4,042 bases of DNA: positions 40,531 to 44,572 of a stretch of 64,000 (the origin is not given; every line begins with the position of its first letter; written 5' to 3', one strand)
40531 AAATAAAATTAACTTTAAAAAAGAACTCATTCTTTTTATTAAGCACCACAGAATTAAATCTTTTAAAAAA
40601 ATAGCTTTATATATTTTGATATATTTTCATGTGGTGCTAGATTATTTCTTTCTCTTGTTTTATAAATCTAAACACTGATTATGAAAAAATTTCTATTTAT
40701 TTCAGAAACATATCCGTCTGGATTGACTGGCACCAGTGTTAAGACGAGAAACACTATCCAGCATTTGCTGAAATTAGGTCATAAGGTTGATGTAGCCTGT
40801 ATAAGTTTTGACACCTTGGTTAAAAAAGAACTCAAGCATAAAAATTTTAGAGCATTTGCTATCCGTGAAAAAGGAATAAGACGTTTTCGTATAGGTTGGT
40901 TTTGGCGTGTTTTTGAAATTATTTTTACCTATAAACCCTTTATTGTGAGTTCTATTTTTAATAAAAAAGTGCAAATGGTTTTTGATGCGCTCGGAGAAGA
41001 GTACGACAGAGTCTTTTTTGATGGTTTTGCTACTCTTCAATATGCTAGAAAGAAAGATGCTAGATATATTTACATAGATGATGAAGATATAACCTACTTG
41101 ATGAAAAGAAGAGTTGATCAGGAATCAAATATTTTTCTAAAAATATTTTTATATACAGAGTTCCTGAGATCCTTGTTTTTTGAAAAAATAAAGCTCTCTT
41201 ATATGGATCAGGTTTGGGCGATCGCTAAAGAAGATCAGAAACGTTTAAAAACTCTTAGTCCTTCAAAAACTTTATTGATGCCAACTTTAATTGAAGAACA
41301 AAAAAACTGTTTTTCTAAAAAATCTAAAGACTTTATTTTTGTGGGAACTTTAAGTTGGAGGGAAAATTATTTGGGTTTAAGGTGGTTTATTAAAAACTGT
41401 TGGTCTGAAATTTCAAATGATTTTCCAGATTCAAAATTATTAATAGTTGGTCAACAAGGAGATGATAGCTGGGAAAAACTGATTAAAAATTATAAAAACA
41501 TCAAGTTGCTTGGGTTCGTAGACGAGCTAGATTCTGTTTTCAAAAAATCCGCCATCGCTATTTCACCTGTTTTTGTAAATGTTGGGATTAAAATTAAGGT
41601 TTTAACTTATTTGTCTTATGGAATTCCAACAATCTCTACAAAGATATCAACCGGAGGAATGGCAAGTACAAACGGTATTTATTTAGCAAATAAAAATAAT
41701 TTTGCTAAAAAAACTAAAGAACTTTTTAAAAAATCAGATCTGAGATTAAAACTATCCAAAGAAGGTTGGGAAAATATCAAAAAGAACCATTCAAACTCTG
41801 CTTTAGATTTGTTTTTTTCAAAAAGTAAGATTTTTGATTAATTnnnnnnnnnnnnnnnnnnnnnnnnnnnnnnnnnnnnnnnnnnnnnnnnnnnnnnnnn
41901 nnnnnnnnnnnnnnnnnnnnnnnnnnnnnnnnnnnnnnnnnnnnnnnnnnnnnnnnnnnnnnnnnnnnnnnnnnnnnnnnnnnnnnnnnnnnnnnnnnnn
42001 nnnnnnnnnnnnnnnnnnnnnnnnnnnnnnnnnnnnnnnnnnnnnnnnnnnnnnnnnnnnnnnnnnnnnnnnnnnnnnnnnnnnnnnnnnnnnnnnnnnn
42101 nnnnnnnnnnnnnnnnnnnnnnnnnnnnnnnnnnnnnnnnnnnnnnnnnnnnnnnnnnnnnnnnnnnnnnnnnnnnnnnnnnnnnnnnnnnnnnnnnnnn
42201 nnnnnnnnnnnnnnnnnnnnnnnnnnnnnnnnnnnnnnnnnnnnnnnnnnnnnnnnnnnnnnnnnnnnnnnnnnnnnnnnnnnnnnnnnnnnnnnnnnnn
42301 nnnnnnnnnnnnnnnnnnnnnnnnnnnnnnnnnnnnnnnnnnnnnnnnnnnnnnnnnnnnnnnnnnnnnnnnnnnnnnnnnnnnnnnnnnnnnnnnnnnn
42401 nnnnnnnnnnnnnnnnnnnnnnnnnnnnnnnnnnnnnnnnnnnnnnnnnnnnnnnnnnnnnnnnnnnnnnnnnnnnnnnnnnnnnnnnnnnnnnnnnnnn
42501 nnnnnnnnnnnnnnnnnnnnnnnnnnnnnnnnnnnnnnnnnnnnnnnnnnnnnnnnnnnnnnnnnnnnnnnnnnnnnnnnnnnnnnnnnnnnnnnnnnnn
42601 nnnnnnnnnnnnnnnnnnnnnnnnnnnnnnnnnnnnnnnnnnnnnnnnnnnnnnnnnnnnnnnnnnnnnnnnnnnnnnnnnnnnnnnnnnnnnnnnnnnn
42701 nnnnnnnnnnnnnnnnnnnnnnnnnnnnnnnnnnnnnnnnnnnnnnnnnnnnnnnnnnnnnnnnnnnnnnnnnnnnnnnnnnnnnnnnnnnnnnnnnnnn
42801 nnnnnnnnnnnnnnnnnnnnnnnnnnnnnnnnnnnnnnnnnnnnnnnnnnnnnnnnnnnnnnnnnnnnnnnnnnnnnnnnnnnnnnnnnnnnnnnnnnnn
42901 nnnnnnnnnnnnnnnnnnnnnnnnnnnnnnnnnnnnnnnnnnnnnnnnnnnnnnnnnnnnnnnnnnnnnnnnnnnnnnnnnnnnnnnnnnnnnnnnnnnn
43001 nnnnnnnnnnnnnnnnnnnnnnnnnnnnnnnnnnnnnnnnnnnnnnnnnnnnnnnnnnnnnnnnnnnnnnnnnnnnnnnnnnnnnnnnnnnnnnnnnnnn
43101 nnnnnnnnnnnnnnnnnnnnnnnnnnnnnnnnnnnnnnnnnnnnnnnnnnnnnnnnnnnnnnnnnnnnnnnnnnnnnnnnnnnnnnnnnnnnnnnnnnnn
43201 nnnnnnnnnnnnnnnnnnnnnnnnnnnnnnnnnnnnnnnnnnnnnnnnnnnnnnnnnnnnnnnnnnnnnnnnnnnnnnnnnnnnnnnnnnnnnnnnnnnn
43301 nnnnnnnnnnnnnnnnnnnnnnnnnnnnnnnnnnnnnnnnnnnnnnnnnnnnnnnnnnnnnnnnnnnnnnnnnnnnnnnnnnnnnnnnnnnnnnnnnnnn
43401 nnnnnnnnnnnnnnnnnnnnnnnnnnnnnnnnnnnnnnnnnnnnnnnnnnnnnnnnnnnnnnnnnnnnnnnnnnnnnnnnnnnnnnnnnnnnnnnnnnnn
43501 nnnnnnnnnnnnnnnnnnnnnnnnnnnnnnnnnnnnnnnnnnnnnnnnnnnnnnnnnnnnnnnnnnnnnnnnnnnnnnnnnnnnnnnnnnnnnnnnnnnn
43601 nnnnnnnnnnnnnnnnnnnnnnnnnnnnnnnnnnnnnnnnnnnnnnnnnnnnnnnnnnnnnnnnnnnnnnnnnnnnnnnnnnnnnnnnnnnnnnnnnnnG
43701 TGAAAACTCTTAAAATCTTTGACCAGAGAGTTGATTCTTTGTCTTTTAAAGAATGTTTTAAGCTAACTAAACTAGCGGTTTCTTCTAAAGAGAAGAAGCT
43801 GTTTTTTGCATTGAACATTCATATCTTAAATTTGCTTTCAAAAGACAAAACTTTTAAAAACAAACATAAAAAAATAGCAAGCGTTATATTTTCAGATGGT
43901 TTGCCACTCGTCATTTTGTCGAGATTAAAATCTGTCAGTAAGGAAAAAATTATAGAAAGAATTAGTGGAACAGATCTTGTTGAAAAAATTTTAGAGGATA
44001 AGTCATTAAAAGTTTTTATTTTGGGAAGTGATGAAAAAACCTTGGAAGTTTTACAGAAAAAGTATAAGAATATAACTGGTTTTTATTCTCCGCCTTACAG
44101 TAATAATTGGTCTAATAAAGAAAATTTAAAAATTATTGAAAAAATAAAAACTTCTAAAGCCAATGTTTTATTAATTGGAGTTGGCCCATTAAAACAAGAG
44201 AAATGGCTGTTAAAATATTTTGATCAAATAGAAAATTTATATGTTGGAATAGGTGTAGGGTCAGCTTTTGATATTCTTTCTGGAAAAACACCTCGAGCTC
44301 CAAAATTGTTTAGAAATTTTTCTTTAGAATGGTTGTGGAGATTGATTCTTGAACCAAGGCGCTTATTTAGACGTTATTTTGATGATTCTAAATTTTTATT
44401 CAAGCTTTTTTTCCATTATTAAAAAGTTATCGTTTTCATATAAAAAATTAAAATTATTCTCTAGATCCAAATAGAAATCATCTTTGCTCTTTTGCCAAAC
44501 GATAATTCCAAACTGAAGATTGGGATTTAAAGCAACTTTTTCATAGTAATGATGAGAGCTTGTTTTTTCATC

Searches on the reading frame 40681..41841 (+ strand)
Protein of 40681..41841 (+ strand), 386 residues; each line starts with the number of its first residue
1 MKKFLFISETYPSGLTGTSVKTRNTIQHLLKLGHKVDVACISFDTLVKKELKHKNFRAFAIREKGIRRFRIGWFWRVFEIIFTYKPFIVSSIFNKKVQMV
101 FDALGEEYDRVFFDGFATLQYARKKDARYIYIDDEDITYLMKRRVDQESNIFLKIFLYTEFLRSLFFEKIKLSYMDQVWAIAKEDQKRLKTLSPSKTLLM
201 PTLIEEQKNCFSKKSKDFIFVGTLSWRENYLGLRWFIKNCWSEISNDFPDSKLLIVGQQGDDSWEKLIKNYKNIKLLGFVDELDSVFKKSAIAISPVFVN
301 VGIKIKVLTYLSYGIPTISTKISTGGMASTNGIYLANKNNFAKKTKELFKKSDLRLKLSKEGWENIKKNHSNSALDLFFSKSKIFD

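Call 40: search_protein_families(library=pfam, proteins=[window:40681-41841:+], max_evalue=0.001)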
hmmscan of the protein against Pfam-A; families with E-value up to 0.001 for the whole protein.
window:40681-41841:+ (386 aa): 2 families
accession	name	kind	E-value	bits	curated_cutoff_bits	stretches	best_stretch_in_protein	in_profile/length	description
PF13692.12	Glyco_trans_1_4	-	4.4e-19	69.6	27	1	216-349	2-140/142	Glycosyl transferases group 1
PF00534.26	Glycos_transf_1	-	1.3e-09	38.3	26.4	1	206-362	6-169/172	Glycosyl transferases group 1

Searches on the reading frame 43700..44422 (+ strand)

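Call 40: search_protein_families(library=pfam, proteins=[window:43700-44422:+], max_evalue=0.001)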
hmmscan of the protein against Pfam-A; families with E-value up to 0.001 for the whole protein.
window:43700-44422:+ (240 aa): 1 family
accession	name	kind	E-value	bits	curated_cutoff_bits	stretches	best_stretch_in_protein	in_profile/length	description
PF03808.19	Glyco_tran_WecG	-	9.4e-44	149.6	27.4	1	60-226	1-168/168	Glycosyl transferase WecG/TagA/CpsF family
